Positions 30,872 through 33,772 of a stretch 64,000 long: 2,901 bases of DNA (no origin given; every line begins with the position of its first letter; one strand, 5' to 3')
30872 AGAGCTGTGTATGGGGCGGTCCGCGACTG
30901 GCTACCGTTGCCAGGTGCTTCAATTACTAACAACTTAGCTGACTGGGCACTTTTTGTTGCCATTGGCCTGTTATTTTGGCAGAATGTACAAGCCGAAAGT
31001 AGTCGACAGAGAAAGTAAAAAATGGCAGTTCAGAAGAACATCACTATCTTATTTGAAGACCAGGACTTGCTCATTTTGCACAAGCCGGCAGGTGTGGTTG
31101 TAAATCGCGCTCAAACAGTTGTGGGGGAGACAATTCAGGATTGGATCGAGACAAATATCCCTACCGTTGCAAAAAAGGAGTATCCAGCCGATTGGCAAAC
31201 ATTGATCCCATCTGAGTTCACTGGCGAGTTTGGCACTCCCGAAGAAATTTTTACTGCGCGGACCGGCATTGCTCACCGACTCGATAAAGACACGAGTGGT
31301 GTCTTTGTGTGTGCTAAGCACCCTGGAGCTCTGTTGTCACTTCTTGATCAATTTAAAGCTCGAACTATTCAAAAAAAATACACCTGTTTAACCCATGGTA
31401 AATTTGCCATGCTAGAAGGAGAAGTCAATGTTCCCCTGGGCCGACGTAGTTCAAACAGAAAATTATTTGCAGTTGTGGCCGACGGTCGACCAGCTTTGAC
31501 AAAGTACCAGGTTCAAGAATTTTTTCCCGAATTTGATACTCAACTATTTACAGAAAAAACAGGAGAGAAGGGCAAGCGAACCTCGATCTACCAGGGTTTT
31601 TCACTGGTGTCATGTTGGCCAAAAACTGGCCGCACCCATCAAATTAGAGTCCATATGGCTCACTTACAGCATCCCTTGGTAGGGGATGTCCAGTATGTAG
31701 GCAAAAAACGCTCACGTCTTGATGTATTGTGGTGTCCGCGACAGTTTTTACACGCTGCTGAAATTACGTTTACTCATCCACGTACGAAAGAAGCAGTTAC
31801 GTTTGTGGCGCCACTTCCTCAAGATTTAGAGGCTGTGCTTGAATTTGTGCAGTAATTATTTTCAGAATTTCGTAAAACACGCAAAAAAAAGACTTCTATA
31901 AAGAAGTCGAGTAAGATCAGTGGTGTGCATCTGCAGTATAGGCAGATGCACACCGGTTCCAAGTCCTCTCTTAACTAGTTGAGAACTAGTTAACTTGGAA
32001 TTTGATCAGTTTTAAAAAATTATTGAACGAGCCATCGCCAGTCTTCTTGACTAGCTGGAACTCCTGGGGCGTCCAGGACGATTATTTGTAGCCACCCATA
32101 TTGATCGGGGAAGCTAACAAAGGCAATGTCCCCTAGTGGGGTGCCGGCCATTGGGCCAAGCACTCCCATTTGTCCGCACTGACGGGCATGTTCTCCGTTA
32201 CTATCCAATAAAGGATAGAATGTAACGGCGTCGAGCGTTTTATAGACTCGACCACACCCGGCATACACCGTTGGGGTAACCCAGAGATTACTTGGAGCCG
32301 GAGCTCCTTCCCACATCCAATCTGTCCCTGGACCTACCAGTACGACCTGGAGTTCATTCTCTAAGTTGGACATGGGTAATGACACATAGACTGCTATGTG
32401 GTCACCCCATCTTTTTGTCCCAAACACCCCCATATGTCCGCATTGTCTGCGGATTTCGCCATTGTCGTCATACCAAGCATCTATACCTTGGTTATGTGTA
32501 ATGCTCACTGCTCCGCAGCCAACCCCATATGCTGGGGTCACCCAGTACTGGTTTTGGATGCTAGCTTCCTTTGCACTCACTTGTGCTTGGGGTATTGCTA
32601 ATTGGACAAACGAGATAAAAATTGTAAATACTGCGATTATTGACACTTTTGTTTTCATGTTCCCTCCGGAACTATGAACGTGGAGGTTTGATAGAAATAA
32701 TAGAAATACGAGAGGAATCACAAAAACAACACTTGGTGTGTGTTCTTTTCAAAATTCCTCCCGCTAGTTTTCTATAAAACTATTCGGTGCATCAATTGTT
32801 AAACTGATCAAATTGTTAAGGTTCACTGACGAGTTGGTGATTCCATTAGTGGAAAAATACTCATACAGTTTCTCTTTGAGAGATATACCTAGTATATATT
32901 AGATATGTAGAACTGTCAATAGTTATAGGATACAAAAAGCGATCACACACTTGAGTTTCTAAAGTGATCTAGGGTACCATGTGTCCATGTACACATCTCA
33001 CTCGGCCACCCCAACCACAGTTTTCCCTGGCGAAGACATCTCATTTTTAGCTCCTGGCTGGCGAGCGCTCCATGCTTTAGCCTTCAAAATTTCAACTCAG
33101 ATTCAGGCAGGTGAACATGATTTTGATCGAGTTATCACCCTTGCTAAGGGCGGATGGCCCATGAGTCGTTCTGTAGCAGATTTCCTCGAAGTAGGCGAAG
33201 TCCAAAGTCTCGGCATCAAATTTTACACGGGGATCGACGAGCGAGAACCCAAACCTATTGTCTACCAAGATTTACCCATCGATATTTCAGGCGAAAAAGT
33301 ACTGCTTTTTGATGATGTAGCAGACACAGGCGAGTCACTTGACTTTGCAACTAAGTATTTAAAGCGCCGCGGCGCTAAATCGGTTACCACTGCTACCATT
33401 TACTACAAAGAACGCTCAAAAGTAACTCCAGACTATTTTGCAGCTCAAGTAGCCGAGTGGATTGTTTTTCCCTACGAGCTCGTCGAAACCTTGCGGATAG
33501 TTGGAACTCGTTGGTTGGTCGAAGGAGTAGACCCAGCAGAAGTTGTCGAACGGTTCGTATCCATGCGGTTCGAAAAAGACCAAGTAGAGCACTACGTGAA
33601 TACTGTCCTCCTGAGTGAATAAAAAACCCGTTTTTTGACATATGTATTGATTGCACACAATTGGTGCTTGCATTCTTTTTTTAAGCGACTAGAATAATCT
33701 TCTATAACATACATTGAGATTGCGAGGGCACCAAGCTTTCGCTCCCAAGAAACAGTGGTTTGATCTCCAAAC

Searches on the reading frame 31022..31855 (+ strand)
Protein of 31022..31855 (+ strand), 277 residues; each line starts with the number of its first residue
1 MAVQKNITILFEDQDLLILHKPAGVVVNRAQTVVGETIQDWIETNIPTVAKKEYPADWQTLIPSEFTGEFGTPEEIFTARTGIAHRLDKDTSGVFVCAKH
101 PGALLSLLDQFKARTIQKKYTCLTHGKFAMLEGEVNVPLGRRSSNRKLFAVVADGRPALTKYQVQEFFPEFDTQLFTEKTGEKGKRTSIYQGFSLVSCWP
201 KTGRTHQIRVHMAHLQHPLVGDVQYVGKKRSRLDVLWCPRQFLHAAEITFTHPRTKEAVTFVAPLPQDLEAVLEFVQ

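Call 10: search_protein_families(library=pfam, proteins=[window:31022-31855:+])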
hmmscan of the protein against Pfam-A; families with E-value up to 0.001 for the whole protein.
window:31022-31855:+ (277 aa): 1 family
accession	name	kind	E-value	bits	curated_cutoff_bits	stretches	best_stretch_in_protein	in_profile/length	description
PF00849.27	PseudoU_synth_2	-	7e-24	85.2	26.8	1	15-214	1-152/152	RNA pseudouridylate synthase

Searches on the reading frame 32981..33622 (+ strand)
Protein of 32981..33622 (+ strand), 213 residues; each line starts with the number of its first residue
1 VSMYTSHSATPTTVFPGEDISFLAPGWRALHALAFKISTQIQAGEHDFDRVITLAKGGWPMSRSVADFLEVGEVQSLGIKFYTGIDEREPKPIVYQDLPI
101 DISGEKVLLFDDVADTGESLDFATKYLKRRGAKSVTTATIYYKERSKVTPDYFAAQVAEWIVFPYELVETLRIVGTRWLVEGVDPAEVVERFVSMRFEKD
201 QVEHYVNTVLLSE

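Call 10: search_protein_families(library=pfam, proteins=[window:32981-33622:+])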
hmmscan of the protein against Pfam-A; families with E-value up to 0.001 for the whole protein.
window:32981-33622:+ (213 aa): 2 families
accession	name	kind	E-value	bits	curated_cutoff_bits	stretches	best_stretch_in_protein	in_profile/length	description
PF00156.33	Pribosyltran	-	3.8e-16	59.2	26.3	1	32-164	17-150/158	Phosphoribosyl transferase domain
PF14681.12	UPRTase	-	1.1e-05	25.5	27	1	52-134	71-152/206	Uracil phosphoribosyltransferase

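Call 54: search_solved_structures(query=window:32981-33622:+, max_evalue=0.001)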
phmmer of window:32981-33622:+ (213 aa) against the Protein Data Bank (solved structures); distinct sequences matched with E-value up to 0.001: 8.
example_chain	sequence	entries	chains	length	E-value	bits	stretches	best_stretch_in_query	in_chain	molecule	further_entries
4z1o_A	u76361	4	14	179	3.2e-22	82.4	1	21-172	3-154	Phosphoribosyltransferase | Purine phosphoribosyltransferase (GpT-2)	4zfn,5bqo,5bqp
4trb_A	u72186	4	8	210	8.5e-22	81.1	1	26-166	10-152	Purine phosphoribosyltransferase (GpT-1)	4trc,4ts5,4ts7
1vdm_A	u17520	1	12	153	9.4e-21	77.6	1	35-167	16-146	purine phosphoribosyltransferase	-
5vog_A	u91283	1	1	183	5.2e-05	26.2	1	32-168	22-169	Putative phosphoribosyltransferase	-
4qri_A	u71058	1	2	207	0.00015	24.7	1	68-148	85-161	Hypoxanthine-guanine-xanthine phosphoribosyltransferase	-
7kl6_A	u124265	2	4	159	0.00021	24.2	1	52-167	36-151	Phosphoribosyltransferase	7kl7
3ohp_A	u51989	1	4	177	0.00072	22.5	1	92-144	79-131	Hypoxanthine phosphoribosyltransferase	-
3acb_A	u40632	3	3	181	0.00073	22.5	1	93-167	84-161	Hypoxanthine-guanine phosphoribosyltransferase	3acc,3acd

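Call 81: find_homologous_proteins(query=window:32981-33622:+, max_evalue=1e-10)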
Query window:32981-33622:+ (213 aa): 334 proteins with E <= 1e-10 among 472 candidates; the best 120 are listed.
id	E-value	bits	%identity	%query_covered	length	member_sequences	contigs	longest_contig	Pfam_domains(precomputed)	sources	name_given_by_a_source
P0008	5.4e-136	469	100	99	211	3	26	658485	PF14681.13,PF00156.34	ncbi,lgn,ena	-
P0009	2.1e-101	356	76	96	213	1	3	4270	PF14681.13,PF00156.34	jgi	-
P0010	1.5e-94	333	69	99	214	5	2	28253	PF14681.13,PF00156.34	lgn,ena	-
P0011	5.0e-93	328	70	95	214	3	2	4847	PF14681.13,PF00156.34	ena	-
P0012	6.7e-89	315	67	93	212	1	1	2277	PF14681.13,PF00156.34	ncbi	-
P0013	7.8e-87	308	63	97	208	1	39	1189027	PF14681.13,PF00156.34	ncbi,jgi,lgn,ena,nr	ncbi:MAG: phosphoribosyltransferase [Candidatus Pacebacteria bacterium]|nr:phosphoribosyltransferase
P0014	1.5e-86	307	63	97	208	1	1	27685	PF14681.13,PF00156.34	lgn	-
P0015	2.3e-86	307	62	100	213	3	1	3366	PF14681.13,PF00156.34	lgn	-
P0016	7.5e-86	305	62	97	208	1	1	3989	PF14681.13,PF00156.34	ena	-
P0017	8.4e-86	305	67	95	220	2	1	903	PF14681.13,PF00156.34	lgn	-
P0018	7.2e-85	302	62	100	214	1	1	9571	PF14681.13,PF00156.34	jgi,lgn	jgi:hypothetical protein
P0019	7.5e-85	302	67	93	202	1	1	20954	PF14681.13,PF00156.34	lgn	-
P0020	3.6e-84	300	63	98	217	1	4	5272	PF00156.34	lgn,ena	-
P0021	1.3e-83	298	65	93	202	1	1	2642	PF14681.13,PF00156.34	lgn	-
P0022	1.9e-83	297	64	93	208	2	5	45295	PF14681.13,PF00156.34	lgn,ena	-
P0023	1.5e-82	294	65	95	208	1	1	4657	PF14681.13,PF00156.34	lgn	-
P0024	3.5e-82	293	63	93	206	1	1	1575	PF14681.13,PF00156.34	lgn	-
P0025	7.7e-82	292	64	93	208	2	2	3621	PF00156.34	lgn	-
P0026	3.1e-79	283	61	93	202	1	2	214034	PF14681.13,PF00156.34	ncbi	-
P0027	1.3e-68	249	57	90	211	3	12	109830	PF00156.34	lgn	-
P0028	4.1e-68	247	56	90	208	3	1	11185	PF00156.34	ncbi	-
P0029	1.9e-66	242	53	91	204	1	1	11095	PF14681.13,PF00156.34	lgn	-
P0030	5.7e-66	240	51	91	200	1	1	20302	PF00156.34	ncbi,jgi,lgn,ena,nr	ncbi:phosphoribosyltransferase [Patescibacteria group bacterium]|nr:phosphoribosyltransferase [Pates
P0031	5.9e-66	240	51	93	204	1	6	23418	PF14681.13,PF00156.34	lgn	-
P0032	8.8e-66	240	52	94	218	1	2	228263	PF14681.13,PF00156.34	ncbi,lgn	-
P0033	9.6e-66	239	53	92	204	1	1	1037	PF14681.13,PF00156.34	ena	-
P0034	1.3e-65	239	51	92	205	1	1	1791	PF00156.34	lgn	-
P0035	2.0e-65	238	51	94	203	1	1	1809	PF14681.13,PF00156.34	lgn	-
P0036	2.1e-65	238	50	93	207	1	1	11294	PF14681.13,PF00156.34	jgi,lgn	jgi:hypothetical protein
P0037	2.9e-65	238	51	92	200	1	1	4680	PF00156.34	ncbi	-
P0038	5.0e-65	237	50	92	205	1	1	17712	PF14681.13,PF00156.34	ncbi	-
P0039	5.1e-65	237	53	90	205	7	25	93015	PF00156.34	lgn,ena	-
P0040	1.1e-64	236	49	91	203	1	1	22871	PF14681.13,PF00156.34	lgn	-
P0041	1.2e-64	236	49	93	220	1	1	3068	PF14681.13,PF00156.34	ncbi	-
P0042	2.5e-64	235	49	95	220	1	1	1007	PF00156.34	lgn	-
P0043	4.6e-64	234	52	90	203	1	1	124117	PF14681.13,PF00156.34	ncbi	-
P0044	4.9e-64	234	50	92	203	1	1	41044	PF00156.34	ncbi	-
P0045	8.6e-64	233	51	90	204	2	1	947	PF00156.34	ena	-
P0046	8.7e-64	233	52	94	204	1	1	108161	PF14681.13,PF00156.34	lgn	-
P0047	9.4e-64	233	51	90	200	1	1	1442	PF00156.34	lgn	-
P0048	1.8e-63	232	51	91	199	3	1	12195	PF00156.34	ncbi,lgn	-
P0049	2.0e-63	232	50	92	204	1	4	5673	PF00156.34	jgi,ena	-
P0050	2.0e-63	232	51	92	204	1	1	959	PF14681.13,PF00156.34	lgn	-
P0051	3.0e-63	231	49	92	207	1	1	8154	PF14681.13,PF00156.34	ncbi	-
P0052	3.8e-63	231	52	93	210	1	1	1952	PF00156.34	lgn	-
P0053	3.9e-63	231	49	92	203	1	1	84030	PF00156.34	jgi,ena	-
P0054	4.5e-63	231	49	92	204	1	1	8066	PF00156.34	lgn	-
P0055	4.7e-63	231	50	92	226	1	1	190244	PF14681.13,PF00156.34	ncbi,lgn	ncbi:MAG: phosphoribosyltransferase [Patescibacteria group bacterium]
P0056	4.7e-63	231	49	91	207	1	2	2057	PF14681.13,PF00156.34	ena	-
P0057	8.8e-63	230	48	93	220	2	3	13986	PF00156.34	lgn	-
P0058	1.0e-62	229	48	90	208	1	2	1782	PF14681.13,PF00156.34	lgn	-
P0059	1.0e-62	229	51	91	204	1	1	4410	PF14681.13,PF00156.34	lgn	-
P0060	1.3e-62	229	54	90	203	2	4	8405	PF00156.34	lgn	-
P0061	1.5e-62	229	49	90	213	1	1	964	PF00156.34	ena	-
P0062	3.2e-62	228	50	90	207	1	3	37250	PF14681.13,PF00156.34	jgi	jgi:hypoxanthine phosphoribosyltransferase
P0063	3.8e-62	228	49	91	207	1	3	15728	PF14681.13,PF00156.34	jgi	-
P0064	4.6e-62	227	49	92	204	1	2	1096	PF00156.34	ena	-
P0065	5.8e-62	227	51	92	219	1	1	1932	PF00156.34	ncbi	-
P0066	5.8e-62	227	51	92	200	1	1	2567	PF00156.34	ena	-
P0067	5.9e-62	227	48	91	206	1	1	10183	PF14681.13,PF00156.34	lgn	-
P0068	7.0e-62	227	47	93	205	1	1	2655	PF00156.34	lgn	-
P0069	7.1e-62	227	52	90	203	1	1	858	PF00156.34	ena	-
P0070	1.4e-61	226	46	94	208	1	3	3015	PF00156.34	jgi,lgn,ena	-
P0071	1.6e-61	226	49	92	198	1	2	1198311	PF00156.34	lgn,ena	-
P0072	1.7e-61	226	50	89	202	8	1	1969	PF14681.13,PF00156.34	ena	-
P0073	2.0e-61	225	47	92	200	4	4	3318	PF14681.13,PF00156.34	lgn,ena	-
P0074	2.0e-61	225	49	91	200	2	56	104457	PF00156.34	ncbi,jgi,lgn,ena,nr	ncbi:MAG: hypothetical protein AUJ41_03270 [Candidatus Pacebacteria bacterium CG1_02_43_31]|nr:phosp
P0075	2.1e-61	225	49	92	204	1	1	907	PF14681.13,PF00156.34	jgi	jgi:hypoxanthine phosphoribosyltransferase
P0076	2.8e-61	225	48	91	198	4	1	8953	PF00156.34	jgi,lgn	-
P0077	3.1e-61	225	46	94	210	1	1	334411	PF00156.34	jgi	jgi:uncharacterized protein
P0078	3.2e-61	225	51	92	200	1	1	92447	PF00156.34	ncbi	-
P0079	3.5e-61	224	48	93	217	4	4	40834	PF00156.34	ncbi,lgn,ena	-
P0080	3.9e-61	224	51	90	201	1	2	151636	PF14681.13,PF00156.34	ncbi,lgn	-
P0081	4.2e-61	224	48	92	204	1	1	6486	PF00156.34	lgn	-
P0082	5.7e-61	224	50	87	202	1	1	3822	PF00156.34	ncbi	-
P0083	6.1e-61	224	49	94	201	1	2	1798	PF14681.13,PF00156.34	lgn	-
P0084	8.3e-61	223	49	92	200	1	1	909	PF00156.34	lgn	-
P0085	8.9e-61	223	46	91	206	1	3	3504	PF00156.34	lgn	-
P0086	8.9e-61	223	46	91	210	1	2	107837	PF00156.34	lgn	-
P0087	9.9e-61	223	49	90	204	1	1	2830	PF14681.13,PF00156.34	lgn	-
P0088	1.0e-60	223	48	90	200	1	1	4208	PF14681.13,PF00156.34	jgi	jgi:hypoxanthine phosphoribosyltransferase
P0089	1.1e-60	223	51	91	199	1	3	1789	PF14681.13,PF00156.34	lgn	-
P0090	1.4e-60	222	49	90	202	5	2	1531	PF14681.13,PF00156.34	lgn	-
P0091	2.0e-60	222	47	92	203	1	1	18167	PF00156.34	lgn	-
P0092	2.2e-60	222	50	93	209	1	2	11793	PF14681.13,PF00156.34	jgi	jgi:uncharacterized protein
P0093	2.4e-60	222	48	92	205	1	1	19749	PF14681.13,PF00156.34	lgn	-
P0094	3.5e-60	221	48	91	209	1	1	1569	PF00156.34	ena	-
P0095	3.6e-60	221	47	90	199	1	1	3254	PF14681.13,PF00156.34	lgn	-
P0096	3.9e-60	221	50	91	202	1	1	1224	PF00156.34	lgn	-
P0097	4.9e-60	221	48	97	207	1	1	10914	PF14681.13,PF00156.34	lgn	-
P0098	5.1e-60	221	49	92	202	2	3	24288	PF14681.13,PF00156.34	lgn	-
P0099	5.4e-60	221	49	94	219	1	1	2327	PF00156.34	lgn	-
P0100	5.4e-60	221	49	91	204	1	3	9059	PF00156.34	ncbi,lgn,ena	-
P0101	5.6e-60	221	49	91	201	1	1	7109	PF00156.34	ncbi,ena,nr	ncbi:phosphoribosyltransferase [Candidatus Beckwithbacteria bacterium]|nr:phosphoribosyltransferase 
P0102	5.8e-60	220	47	92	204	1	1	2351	PF14681.13,PF00156.34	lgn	-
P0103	6.0e-60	220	49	91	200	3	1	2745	PF14681.13,PF00156.34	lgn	-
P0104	6.5e-60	220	46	92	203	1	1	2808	PF14681.13,PF00156.34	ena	-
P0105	6.8e-60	220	46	93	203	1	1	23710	PF00156.34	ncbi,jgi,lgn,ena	-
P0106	6.9e-60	220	52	87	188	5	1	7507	PF14681.13,PF00156.34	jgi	-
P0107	7.3e-60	220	47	94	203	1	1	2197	PF00156.34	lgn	-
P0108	8.9e-60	220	51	86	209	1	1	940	PF00156.34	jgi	jgi:hypothetical protein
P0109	9.1e-60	220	48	96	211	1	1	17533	PF14681.13,PF00156.34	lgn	-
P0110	9.2e-60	220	47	92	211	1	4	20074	PF00156.34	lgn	-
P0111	9.7e-60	220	50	92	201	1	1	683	PF14681.13,PF00156.34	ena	-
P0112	1.0e-59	220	49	89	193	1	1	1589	PF14681.13,PF00156.34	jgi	-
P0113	1.1e-59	220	45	92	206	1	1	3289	PF14681.13,PF00156.34,PF09288.17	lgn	-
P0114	1.4e-59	219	48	92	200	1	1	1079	PF00156.34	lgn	-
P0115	1.9e-59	219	54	85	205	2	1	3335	PF14681.13,PF00156.34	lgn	-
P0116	2.1e-59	219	49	92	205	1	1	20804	PF14681.13,PF00156.34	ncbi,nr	ncbi:MAG: phosphoribosyltransferase family protein [Patescibacteria group bacterium]|nr:phosphoribos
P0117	2.9e-59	218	47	98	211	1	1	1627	PF14681.13,PF00156.34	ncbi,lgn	-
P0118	3.5e-59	218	45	93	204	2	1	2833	PF00156.34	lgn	-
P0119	3.5e-59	218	46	93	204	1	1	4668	PF00156.34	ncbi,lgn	-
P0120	3.6e-59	218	46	93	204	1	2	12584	PF00156.34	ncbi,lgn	-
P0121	4.1e-59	218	49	86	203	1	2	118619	PF00156.34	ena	-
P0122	4.4e-59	218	48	92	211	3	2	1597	PF00156.34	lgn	-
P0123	7.2e-59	217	48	90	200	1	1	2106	PF00156.34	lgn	-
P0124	7.4e-59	217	48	96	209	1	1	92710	PF14681.13,PF00156.34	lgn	-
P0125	7.7e-59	217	48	92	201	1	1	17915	PF14681.13,PF00156.34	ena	-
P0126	1.0e-58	216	49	93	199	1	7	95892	PF14681.13,PF00156.34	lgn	-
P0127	1.3e-58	216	51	89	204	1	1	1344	PF00156.34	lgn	-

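Call 82: find_encoding_contigs(protein=P0074, flank=2500, max_places=1)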
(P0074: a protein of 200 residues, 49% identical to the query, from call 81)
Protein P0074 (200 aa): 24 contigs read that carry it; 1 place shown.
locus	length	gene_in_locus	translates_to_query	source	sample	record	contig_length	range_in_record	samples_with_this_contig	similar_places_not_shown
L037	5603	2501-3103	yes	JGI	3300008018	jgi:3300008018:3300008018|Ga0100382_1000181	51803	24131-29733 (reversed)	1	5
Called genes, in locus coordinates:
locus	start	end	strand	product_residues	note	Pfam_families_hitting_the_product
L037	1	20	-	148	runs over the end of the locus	-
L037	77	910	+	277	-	PF01790:LGT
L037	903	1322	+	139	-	PF01252:Peptidase_A8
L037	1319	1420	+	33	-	-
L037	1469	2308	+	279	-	PF00849:PseudoU_synth_2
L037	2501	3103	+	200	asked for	PF00156:Pribosyltran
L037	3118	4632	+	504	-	PF00117:GATase, PF07722:Peptidase_C26 (weak), PF02540:NAD_synthase (faint), PF00958:GMP_synt_C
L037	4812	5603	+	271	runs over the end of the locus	-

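Call 83: find_encoding_contigs(protein=P0101, flank=2500, max_places=1)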
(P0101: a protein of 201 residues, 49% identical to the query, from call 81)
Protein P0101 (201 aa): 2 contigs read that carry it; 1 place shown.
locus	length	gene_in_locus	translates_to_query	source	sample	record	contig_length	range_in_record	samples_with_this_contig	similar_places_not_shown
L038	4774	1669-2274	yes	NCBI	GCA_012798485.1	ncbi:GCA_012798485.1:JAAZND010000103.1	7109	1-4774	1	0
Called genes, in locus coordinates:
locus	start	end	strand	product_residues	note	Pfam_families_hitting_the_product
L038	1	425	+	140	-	PF00962:A_deaminase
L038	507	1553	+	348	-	PF00478:IMPDH, PF03060:NMO (weak), PF00977:His_biosynth (faint), PF01070:FMN_dh, PF01645:Glu_synthase (weak)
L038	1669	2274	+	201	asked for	PF00156:Pribosyltran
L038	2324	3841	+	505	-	PF00117:GATase, PF07722:Peptidase_C26, PF00958:GMP_synt_C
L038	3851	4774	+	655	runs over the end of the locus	-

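Call 84: find_encoding_contigs(protein=P0055, flank=2500, max_places=1)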
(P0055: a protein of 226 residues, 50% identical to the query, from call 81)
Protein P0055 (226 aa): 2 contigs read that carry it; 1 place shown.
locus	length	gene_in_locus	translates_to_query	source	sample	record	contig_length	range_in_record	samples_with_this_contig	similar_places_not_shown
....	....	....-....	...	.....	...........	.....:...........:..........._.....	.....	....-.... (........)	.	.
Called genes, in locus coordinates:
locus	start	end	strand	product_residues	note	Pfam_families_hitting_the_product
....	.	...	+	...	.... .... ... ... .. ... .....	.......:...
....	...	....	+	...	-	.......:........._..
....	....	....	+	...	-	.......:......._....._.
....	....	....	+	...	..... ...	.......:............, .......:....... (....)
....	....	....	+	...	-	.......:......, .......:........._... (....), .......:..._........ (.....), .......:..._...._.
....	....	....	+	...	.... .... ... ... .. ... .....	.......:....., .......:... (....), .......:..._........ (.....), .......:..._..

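Call 85: find_encoding_contigs(protein=P0077, flank=2500, max_places=1)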
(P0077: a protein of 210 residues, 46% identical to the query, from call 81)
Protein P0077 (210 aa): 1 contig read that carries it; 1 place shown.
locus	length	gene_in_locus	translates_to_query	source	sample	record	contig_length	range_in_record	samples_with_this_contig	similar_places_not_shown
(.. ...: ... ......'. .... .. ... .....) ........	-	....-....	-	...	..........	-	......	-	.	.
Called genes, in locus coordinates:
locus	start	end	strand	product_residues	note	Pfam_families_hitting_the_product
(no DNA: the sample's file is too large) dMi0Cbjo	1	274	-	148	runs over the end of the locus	-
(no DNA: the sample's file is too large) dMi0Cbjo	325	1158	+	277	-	PF01790:LGT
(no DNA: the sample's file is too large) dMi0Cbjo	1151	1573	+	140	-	PF01252:Peptidase_A8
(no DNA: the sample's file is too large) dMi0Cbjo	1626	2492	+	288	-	PF00849:PseudoU_synth_2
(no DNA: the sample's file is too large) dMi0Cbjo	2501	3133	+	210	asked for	PF00156:Pribosyltran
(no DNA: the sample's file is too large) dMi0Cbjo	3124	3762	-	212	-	-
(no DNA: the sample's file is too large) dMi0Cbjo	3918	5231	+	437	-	PF00464:SHMT, PF00155:Aminotran_1_2 (weak)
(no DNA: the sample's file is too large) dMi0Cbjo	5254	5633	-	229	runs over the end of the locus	PF02475:TRM5-TYW2_MTfase (weak), PF05050:Methyltransf_21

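Call 86: find_encoding_contigs(protein=P0043, flank=2500, max_places=1)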
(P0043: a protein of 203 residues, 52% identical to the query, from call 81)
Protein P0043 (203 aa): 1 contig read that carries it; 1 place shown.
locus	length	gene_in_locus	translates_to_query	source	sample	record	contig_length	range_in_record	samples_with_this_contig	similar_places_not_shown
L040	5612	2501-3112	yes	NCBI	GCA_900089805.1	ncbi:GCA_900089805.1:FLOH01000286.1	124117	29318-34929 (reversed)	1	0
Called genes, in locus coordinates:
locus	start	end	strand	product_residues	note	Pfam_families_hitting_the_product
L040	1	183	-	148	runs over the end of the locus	-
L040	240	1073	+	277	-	PF01790:LGT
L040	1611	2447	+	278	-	PF00849:PseudoU_synth_2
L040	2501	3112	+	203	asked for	PF00156:Pribosyltran, PF14681:UPRTase (weak)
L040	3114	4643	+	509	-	PF00117:GATase, PF07722:Peptidase_C26 (weak), PF02540:NAD_synthase (faint), PF00958:GMP_synt_C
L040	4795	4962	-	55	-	-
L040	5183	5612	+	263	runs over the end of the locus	-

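Call 87: find_encoding_contigs(protein=P0071, flank=2500, max_places=1)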
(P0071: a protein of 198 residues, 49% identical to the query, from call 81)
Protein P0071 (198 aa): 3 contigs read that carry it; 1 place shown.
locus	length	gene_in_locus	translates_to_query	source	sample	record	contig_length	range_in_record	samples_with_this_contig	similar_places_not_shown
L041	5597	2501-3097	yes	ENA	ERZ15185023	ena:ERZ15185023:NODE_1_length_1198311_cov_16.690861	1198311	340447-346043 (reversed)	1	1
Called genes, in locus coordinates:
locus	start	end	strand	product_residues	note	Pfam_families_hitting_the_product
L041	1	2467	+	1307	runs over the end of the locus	-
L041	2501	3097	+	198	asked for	PF00156:Pribosyltran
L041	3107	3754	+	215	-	PF00657:Lipase_GDSL, PF13472:Lipase_GDSL_2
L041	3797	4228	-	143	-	PF00293:NUDIX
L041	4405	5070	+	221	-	PF01966:HD (weak)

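Call 98: list_cluster_members(proteins=[P0008])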
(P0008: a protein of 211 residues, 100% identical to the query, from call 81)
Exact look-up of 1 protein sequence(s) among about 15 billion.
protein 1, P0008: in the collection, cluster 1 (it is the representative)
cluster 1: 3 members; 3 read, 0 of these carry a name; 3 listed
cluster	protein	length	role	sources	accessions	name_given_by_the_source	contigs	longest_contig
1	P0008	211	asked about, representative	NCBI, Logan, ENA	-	-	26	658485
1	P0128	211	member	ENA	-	-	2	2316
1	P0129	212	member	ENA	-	-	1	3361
